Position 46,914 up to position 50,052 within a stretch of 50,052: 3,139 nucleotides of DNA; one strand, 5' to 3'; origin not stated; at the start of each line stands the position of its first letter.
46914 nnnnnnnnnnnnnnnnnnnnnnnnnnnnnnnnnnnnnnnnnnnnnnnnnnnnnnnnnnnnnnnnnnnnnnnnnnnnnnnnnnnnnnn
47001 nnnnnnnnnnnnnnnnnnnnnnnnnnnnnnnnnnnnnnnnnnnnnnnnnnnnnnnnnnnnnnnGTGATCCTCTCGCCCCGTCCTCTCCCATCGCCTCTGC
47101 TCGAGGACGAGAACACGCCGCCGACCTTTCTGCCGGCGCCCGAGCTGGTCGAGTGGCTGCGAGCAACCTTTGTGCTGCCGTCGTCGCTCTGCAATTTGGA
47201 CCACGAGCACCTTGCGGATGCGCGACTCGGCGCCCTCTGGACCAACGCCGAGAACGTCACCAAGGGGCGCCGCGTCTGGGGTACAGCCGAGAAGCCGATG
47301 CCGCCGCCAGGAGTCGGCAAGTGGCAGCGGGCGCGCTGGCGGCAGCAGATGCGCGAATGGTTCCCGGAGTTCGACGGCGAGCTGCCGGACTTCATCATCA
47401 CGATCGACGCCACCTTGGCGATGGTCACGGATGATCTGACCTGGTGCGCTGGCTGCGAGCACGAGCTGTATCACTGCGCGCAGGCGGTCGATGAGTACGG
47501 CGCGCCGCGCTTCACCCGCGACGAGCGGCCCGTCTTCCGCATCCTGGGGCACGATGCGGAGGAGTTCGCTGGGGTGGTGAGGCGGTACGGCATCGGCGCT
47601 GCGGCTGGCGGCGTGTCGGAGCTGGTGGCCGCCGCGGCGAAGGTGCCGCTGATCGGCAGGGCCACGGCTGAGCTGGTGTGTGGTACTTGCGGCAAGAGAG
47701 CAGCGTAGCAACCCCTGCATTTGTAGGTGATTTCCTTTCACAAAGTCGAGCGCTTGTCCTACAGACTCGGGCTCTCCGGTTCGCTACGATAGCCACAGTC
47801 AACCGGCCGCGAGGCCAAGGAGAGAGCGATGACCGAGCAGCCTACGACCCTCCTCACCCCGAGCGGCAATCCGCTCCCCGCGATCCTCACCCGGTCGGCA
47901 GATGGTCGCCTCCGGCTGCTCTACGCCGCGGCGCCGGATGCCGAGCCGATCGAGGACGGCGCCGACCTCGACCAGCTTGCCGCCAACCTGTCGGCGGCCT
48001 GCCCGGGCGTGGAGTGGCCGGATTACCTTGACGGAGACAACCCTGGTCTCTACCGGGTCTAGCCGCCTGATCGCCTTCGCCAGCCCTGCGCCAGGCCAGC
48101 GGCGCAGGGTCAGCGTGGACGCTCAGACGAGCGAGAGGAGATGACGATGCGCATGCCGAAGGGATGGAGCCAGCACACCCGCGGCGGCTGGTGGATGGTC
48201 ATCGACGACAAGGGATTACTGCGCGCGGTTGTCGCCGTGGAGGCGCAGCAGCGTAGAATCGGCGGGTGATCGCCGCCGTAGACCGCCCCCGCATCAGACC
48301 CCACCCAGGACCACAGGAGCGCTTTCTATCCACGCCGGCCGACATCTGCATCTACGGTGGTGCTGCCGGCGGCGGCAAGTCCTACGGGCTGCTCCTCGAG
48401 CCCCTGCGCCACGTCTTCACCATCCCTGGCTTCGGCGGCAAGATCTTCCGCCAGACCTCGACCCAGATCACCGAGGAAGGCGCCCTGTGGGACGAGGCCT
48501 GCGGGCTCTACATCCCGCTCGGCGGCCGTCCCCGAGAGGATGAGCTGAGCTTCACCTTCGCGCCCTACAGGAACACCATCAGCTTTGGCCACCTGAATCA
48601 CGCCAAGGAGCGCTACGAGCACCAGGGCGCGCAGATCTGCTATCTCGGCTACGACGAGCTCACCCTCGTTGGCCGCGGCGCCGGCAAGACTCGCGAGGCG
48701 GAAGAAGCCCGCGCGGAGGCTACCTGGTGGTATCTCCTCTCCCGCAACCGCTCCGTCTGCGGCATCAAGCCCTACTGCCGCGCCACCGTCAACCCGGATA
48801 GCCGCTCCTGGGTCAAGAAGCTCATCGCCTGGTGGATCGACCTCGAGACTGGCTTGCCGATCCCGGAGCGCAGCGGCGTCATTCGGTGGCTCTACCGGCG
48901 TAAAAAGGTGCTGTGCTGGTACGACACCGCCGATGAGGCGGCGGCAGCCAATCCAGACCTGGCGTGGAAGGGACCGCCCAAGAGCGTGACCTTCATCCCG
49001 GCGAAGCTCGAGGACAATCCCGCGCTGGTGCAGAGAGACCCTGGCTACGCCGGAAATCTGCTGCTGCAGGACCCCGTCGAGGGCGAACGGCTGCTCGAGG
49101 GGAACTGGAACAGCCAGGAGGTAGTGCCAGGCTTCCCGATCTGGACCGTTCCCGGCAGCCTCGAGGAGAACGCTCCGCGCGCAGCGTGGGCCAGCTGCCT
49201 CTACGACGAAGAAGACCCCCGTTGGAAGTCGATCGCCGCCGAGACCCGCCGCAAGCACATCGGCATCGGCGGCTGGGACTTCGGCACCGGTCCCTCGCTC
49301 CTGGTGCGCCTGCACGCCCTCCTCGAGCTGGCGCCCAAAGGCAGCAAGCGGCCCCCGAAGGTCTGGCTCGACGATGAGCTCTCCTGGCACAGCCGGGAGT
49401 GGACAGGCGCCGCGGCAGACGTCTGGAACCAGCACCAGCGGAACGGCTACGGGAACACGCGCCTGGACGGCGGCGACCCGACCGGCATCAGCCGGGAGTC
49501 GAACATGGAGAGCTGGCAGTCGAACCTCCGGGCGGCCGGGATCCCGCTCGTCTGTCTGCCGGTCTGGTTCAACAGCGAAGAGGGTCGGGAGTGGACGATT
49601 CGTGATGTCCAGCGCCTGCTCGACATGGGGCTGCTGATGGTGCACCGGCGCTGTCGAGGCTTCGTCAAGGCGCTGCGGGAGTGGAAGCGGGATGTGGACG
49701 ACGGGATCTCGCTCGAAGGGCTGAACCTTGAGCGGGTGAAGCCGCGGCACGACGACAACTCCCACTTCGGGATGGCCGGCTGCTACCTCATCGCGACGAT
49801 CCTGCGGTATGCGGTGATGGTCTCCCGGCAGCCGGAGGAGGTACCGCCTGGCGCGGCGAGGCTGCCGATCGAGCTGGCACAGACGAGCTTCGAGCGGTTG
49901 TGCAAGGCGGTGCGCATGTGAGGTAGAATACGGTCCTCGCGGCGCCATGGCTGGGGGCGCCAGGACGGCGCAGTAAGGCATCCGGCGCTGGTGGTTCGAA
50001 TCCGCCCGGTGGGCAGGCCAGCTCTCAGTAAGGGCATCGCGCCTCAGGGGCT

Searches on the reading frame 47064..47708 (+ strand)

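Call 105: search_protein_families(library=phrogs, proteins=[window:47064-47708:+], max_evalue=0.001)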
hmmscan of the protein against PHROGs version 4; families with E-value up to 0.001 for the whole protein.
window:47064-47708:+ (214 aa): 2 families
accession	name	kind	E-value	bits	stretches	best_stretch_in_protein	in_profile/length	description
phrog_513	-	integration and excision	6.6e-53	180.2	1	6-212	4-206/208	transposase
phrog_18648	-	unknown function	1.1e-18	68.2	1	124-209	1-84/87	-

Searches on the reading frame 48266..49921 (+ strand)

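Call 71: search_protein_families(library=pfam, proteins=[window:48266-49921:+], max_evalue=0.01)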
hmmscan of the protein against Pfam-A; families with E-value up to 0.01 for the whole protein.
window:48266-49921:+ (551 aa): 1 family
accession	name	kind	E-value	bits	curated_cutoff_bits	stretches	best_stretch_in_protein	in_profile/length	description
PF03237.21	Terminase_6N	-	2.1e-12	47.6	22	1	29-282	1-201/215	Terminase large subunit, T4likevirus-type, N-terminal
